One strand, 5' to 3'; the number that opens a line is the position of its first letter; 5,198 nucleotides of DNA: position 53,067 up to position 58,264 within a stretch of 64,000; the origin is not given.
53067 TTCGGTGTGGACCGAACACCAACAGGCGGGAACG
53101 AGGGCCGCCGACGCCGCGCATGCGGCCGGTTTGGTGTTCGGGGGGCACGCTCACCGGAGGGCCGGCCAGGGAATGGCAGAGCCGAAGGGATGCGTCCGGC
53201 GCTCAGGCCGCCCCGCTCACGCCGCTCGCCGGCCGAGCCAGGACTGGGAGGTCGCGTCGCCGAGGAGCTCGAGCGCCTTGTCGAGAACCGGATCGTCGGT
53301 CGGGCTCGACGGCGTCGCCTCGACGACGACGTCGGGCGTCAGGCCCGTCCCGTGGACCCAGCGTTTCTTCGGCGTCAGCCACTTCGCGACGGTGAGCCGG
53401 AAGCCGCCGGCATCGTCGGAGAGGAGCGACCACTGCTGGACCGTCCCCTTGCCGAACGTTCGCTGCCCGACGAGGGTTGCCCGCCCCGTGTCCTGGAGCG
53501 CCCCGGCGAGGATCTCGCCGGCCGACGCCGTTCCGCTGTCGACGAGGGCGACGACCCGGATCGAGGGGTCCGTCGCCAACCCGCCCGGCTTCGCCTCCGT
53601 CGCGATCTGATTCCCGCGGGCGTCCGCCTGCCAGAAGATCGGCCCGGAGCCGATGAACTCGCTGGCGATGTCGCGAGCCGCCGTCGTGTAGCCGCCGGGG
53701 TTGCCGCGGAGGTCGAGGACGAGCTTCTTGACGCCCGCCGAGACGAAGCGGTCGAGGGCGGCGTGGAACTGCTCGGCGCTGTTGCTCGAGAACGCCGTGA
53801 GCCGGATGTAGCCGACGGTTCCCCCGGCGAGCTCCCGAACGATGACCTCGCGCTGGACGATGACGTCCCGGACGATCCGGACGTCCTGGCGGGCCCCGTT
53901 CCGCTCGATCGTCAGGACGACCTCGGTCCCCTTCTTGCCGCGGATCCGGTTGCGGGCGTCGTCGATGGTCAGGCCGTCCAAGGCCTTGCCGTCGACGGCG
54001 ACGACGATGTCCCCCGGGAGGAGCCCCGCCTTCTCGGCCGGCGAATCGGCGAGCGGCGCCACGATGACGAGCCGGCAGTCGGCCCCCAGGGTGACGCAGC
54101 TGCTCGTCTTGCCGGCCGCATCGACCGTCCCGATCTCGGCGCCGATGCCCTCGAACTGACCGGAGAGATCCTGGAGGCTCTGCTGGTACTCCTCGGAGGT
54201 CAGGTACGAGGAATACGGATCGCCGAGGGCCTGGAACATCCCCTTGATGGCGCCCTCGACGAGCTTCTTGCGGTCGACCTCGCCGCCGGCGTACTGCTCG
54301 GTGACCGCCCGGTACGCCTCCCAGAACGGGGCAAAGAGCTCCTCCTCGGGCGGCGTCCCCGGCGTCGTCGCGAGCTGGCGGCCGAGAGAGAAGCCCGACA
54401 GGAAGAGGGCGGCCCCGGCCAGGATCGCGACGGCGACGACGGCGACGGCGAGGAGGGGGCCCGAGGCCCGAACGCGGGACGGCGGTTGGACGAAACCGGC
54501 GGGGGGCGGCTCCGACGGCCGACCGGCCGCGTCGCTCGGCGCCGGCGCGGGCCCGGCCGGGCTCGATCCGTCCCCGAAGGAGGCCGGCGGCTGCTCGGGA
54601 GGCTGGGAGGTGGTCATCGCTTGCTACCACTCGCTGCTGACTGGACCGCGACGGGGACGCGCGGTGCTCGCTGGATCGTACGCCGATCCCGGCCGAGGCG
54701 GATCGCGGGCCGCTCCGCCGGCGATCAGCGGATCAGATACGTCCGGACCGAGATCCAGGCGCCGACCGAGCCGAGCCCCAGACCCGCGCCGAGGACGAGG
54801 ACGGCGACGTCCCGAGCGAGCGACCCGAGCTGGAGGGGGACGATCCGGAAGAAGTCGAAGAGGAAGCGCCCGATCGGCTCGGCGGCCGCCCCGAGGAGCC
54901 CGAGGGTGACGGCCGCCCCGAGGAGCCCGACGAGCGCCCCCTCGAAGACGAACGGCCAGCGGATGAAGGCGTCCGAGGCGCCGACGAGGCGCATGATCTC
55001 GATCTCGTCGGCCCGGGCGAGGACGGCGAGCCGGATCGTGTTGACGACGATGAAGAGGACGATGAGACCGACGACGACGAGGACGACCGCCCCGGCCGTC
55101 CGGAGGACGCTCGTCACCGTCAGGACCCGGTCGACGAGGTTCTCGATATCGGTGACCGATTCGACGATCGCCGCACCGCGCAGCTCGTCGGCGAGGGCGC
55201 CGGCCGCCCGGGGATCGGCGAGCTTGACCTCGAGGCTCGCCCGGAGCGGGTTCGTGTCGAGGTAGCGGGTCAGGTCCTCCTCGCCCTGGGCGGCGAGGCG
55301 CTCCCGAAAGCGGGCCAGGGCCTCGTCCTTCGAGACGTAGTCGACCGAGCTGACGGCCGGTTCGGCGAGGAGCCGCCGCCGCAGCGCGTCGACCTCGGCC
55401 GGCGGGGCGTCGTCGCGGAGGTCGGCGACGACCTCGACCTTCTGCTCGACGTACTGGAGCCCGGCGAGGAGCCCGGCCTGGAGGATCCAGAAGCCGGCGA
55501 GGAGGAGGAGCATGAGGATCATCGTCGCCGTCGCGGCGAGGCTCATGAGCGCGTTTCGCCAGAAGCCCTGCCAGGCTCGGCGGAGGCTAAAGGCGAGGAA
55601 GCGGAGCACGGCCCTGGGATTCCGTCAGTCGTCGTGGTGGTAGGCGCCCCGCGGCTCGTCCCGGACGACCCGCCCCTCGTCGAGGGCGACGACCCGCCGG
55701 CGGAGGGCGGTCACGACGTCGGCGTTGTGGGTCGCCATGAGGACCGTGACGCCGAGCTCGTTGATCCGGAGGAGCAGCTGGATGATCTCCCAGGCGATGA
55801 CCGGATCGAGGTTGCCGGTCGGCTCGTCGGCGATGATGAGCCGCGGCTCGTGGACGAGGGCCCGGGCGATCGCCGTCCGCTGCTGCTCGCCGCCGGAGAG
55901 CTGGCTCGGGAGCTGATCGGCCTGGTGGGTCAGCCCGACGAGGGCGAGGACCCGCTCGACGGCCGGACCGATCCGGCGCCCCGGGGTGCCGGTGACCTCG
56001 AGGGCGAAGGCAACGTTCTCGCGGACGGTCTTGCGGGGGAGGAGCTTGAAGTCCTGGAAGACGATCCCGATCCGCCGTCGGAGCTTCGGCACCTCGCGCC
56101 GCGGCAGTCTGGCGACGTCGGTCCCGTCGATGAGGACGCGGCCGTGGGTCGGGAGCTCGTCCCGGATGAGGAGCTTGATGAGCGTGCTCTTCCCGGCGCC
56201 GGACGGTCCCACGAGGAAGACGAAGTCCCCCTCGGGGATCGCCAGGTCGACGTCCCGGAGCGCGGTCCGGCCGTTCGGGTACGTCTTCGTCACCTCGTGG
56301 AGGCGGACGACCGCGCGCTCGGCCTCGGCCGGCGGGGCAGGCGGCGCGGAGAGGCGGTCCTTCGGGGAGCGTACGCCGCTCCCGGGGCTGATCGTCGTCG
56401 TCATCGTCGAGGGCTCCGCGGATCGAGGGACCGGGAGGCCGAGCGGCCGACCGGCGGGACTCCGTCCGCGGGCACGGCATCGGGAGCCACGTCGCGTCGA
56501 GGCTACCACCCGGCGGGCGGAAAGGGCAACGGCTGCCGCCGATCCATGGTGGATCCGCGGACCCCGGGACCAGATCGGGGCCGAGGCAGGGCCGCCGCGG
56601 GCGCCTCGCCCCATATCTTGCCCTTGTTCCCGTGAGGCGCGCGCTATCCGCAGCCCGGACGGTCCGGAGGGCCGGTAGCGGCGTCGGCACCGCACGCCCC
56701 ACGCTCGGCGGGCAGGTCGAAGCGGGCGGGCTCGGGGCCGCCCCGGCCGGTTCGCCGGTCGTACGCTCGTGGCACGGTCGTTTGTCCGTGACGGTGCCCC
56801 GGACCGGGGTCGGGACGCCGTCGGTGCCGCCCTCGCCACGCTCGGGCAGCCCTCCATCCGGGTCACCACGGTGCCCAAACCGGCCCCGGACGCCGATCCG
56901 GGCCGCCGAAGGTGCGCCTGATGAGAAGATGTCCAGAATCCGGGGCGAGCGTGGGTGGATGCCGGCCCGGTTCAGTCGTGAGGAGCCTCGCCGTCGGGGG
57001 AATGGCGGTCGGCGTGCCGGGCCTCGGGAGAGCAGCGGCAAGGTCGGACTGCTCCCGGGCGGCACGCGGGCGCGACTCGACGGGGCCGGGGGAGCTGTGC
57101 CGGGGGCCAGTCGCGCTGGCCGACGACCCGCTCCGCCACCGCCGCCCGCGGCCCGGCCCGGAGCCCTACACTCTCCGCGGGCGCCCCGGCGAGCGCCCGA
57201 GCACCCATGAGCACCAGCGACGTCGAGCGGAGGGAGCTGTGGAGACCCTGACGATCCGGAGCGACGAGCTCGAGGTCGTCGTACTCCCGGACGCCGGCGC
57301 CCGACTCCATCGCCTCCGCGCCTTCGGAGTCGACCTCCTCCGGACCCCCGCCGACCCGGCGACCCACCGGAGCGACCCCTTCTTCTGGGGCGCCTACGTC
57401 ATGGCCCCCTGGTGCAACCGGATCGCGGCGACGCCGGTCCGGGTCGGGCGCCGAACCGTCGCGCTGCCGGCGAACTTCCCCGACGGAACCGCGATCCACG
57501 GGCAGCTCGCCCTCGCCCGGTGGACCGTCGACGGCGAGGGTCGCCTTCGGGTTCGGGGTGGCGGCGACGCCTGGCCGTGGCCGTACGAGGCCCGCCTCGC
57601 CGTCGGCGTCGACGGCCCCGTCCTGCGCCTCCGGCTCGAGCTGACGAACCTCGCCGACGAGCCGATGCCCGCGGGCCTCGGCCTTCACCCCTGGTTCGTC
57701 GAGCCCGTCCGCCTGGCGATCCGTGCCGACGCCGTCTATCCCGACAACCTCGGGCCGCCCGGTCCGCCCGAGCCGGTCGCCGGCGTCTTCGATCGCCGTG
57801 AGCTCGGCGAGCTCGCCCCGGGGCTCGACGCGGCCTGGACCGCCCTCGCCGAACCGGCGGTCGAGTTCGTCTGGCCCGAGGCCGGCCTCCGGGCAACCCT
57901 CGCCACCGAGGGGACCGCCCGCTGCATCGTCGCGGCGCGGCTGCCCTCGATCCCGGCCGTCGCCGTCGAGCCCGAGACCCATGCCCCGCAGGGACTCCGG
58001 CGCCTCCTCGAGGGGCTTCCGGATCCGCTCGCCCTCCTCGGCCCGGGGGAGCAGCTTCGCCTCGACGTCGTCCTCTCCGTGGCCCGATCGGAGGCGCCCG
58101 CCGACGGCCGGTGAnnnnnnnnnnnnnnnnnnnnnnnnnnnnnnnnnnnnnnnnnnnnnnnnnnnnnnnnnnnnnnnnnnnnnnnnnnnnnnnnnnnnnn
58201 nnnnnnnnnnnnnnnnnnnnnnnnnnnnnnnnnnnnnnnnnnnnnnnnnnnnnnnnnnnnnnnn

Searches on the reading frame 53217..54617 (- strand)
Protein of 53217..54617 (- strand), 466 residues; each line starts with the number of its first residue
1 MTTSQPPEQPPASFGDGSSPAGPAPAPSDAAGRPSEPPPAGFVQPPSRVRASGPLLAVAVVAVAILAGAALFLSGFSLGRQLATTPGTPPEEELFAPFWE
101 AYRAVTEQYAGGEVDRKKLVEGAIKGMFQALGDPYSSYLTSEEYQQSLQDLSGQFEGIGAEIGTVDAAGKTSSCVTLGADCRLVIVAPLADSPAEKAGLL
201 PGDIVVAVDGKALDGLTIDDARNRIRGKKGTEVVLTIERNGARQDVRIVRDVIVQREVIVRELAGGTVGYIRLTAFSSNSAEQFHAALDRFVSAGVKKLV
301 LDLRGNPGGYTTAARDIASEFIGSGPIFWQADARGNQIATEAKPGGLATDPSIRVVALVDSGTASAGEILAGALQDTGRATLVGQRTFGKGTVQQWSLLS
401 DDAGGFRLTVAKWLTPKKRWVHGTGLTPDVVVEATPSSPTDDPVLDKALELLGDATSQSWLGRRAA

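Call 49: search_protein_families(library=pfam, proteins=[window:53217-54617:-], max_evalue=0.001)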
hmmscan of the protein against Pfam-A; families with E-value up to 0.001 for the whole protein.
window:53217-54617:- (466 aa): 5 families
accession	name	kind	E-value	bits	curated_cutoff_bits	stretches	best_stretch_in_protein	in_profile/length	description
PF03572.23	Peptidase_S41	-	2.3e-49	167.6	24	1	268-432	2-165/165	Peptidase family S41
PF17820.7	PDZ_6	-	3.6e-14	52.7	27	1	184-239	1-54/54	PDZ domain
PF22694.1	CtpB_N-like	-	6.1e-12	46.3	27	1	96-142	39-84/85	Activating protease CtpB N-terminal domain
PF13180.12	PDZ_2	-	5.8e-10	39.8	27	1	182-248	13-78/80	PDZ domain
PF00595.29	PDZ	-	1.4e-07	32.2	23.2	1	169-238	23-81/81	PDZ domain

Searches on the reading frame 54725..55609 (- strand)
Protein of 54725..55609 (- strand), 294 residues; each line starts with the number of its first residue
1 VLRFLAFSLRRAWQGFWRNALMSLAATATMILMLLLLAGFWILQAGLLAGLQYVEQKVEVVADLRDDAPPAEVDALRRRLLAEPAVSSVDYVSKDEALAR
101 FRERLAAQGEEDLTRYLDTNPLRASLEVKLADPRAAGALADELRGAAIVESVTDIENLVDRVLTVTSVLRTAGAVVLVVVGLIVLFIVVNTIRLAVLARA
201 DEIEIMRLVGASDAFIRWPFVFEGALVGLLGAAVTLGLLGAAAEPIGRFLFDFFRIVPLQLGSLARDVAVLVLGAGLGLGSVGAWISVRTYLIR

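Call 49: search_protein_families(library=pfam, proteins=[window:54725-55609:-], max_evalue=0.001)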
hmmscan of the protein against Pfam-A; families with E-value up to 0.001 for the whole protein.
window:54725-55609:- (294 aa): 2 families
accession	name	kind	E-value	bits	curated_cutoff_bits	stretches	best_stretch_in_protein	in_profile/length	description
PF18075.7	FtsX_ECD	-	7.9e-19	68.5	23.5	1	58-152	1-96/96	FtsX extracellular domain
PF02687.27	FtsX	-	1.5e-10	41.6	25.5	1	175-290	2-114/120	FtsX-like permease C-terminal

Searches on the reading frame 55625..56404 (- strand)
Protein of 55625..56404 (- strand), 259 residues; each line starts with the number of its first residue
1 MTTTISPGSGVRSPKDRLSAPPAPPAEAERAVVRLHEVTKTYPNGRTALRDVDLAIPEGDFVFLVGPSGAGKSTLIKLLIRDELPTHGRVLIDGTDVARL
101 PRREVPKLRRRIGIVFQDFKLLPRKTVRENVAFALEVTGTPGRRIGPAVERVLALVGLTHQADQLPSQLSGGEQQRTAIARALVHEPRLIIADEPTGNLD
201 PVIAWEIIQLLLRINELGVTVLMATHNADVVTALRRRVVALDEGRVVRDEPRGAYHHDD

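Call 49: search_protein_families(library=pfam, proteins=[window:55625-56404:-], max_evalue=0.001)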
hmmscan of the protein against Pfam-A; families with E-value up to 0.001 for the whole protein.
window:55625-56404:- (259 aa): 5 families
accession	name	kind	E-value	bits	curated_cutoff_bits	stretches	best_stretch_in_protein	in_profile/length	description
PF00005.33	ABC_tran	-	5.9e-38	131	25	1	49-196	1-136/137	ABC transporter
PF13304.12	AAA_21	-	9.9e-09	36.1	27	0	156-228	225-300/304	AAA domain, putative AbiEii toxin, Type IV TA system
PF13191.12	AAA_16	-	7.3e-05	23.8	32.6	1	57-101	22-65/167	AAA ATPase domain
PF13401.12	AAA_22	-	0.00025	21.8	27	1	60-194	6-92/130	AAA domain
PF03193.22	RsgA_GTPase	-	0.00028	21.2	30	1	54-82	102-129/174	RsgA GTPase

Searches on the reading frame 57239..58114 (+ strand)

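Call 49: search_protein_families(library=pfam, proteins=[window:57239-58114:+], max_evalue=0.001)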
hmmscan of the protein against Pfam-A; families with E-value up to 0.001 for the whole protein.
window:57239-58114:+ (291 aa): 1 family
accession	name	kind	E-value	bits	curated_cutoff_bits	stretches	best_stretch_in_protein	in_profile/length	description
PF01263.26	Aldose_epim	-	3.7e-15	56.5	27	1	3-154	2-162/299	Aldose 1-epimerase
